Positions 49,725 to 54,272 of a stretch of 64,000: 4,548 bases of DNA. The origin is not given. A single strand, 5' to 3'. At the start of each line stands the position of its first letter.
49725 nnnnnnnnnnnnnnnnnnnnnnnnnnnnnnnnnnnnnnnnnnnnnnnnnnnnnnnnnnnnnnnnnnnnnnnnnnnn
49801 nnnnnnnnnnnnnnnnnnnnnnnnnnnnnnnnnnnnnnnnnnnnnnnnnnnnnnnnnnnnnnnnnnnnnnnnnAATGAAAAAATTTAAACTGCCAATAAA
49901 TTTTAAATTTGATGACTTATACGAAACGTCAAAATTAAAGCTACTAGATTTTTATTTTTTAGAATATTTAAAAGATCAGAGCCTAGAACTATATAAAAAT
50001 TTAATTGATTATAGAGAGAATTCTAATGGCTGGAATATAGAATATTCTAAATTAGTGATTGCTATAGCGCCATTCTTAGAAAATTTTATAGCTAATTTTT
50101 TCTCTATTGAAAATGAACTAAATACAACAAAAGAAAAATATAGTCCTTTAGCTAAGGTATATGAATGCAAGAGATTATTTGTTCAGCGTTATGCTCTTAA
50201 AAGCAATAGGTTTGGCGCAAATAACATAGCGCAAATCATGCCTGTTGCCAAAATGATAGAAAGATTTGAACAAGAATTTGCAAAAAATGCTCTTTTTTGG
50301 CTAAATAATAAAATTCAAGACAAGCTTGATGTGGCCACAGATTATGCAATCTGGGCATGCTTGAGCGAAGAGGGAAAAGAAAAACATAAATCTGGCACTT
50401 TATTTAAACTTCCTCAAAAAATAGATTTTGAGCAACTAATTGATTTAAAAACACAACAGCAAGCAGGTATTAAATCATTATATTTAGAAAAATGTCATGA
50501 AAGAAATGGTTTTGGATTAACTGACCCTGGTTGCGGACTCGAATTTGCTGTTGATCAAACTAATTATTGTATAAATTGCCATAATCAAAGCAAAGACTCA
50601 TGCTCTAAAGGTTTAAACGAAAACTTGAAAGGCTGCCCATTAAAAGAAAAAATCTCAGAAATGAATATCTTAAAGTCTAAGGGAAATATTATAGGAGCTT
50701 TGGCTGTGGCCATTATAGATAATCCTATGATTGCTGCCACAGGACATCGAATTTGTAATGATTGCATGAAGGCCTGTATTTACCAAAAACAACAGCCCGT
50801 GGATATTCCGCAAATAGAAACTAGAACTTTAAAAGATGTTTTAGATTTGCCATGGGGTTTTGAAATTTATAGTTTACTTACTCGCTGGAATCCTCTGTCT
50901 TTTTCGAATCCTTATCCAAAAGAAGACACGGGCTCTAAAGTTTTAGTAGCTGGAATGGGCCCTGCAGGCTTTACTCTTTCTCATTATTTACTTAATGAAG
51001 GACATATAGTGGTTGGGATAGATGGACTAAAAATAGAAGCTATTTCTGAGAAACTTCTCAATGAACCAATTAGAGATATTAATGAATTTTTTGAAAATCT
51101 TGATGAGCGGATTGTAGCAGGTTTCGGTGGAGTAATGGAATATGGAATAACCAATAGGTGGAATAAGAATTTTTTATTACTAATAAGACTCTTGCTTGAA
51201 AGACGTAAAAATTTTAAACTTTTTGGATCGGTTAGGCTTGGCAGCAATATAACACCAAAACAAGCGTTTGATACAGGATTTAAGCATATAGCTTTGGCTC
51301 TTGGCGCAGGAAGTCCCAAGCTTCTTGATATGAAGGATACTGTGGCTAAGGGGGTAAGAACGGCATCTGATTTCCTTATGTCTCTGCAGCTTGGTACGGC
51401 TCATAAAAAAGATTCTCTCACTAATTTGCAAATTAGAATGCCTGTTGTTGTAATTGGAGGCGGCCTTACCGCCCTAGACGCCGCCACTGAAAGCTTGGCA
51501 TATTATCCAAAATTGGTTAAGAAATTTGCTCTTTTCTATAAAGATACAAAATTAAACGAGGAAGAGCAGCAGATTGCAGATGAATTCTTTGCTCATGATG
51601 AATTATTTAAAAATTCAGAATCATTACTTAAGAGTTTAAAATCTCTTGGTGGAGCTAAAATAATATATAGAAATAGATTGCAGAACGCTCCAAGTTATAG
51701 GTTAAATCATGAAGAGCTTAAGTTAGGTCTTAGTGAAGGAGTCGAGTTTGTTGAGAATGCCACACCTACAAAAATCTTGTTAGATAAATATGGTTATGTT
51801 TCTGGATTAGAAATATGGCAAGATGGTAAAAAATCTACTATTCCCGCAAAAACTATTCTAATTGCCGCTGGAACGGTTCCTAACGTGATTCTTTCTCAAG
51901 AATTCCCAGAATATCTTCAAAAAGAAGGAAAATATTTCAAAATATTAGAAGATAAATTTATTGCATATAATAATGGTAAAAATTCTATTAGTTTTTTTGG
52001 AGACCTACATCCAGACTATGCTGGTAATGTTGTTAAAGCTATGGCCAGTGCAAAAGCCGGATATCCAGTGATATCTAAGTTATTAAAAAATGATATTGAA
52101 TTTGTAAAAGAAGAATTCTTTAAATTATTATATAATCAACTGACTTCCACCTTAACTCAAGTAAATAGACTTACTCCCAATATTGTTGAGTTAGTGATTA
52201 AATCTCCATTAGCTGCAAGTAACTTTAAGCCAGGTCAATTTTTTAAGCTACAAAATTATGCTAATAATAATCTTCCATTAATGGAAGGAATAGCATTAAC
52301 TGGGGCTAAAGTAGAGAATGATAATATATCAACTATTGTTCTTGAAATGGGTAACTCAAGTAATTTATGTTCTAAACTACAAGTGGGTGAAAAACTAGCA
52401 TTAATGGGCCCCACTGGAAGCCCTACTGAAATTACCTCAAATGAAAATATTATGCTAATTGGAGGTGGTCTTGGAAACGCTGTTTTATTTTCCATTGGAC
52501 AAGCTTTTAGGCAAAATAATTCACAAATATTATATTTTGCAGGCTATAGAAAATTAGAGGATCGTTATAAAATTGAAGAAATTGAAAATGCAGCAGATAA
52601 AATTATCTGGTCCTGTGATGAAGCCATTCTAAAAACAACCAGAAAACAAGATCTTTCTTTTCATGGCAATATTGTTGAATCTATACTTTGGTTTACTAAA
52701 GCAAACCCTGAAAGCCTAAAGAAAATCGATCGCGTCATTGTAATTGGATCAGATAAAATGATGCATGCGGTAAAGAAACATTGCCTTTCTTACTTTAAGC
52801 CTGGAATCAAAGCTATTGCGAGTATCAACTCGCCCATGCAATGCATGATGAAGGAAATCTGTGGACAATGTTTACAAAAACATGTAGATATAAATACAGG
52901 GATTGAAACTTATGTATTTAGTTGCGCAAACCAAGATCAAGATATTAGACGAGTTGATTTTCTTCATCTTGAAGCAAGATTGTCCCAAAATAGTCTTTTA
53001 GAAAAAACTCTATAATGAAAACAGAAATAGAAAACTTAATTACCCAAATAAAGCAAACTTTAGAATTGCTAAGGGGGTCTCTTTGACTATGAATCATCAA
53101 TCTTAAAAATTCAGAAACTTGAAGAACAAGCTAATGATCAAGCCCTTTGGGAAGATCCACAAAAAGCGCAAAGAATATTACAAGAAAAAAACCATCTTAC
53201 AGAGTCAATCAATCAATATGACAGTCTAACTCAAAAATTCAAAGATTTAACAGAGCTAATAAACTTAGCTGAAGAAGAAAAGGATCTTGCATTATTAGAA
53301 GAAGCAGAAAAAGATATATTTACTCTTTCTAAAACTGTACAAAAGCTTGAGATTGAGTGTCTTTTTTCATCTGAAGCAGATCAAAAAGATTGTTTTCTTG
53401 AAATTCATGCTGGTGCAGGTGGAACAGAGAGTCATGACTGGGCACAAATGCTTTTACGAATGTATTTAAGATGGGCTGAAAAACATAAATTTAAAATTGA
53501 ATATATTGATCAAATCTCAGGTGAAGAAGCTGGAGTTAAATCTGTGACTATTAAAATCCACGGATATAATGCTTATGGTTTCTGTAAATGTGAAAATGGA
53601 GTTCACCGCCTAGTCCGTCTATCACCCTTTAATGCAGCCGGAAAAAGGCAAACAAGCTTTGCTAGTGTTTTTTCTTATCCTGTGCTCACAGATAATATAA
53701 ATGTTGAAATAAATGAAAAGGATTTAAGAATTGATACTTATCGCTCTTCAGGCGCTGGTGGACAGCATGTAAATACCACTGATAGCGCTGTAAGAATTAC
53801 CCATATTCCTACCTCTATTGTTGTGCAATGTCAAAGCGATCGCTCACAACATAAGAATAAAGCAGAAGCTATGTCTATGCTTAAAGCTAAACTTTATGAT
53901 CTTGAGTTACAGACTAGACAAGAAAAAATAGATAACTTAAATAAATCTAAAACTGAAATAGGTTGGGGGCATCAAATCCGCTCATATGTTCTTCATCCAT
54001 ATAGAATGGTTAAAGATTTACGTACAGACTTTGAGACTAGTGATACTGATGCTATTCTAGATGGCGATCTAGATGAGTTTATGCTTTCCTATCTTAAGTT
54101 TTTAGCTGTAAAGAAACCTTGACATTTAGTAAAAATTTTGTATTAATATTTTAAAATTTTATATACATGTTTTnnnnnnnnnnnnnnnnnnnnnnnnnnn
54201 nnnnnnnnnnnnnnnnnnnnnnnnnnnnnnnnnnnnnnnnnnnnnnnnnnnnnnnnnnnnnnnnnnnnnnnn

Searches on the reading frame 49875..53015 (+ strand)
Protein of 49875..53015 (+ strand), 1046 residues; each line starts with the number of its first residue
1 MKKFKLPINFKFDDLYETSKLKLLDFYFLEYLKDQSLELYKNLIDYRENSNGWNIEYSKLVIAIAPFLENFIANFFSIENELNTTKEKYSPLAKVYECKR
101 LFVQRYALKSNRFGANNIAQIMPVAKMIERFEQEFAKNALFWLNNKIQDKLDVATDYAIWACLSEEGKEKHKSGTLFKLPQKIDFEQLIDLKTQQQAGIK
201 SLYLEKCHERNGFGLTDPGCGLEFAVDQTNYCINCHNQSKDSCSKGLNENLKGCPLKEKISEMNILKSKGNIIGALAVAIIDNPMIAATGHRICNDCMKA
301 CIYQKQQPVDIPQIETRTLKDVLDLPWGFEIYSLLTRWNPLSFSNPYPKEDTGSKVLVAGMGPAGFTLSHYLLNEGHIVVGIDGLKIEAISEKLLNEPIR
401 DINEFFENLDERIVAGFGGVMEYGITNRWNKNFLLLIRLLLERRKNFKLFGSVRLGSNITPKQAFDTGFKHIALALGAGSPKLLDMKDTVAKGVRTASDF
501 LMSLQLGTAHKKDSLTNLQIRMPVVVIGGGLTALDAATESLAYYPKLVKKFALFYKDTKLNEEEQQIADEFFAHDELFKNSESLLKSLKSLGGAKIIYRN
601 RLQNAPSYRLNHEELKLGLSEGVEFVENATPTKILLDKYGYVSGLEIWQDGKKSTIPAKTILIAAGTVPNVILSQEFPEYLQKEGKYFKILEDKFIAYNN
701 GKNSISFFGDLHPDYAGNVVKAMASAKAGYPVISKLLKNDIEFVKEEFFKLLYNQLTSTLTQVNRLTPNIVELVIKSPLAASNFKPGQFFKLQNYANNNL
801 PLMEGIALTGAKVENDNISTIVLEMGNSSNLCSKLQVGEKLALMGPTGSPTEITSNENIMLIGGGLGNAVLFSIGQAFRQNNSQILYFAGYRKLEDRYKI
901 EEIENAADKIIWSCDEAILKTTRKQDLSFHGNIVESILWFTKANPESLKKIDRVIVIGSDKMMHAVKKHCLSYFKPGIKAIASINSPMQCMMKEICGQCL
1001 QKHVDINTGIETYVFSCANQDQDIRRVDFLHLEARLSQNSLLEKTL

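Call 14: search_protein_families(library=pfam, proteins=[window:49875-53015:+], max_evalue=0.001)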
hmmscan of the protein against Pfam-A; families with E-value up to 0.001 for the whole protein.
window:49875-53015:+ (1046 aa): 2 families
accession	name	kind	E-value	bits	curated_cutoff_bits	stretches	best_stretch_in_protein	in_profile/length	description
PF07992.20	Pyr_redox_2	-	1.3e-09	38.3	26.1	1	355-674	2-244/291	Pyridine nucleotide-disulphide oxidoreductase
PF14691.11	Fer4_20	-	2.3e-05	24.6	25.8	1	221-316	13-102/113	Dihydroprymidine dehydrogenase domain II, 4Fe-4S cluster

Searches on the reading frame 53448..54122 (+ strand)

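Call 13: search_protein_families(library=pfam, proteins=[window:53448-54122:+], max_evalue=0.001)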
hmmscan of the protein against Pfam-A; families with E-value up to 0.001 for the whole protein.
window:53448-54122:+ (224 aa): 2 families
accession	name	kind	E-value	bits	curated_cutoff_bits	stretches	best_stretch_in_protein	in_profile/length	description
PF00472.26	RF-1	-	3.4e-45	153.2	35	1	82-192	1-116/116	RF-1 domain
PF03462.23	PCRF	-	1.7e-27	97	24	1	1-74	121-194/194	PCRF domain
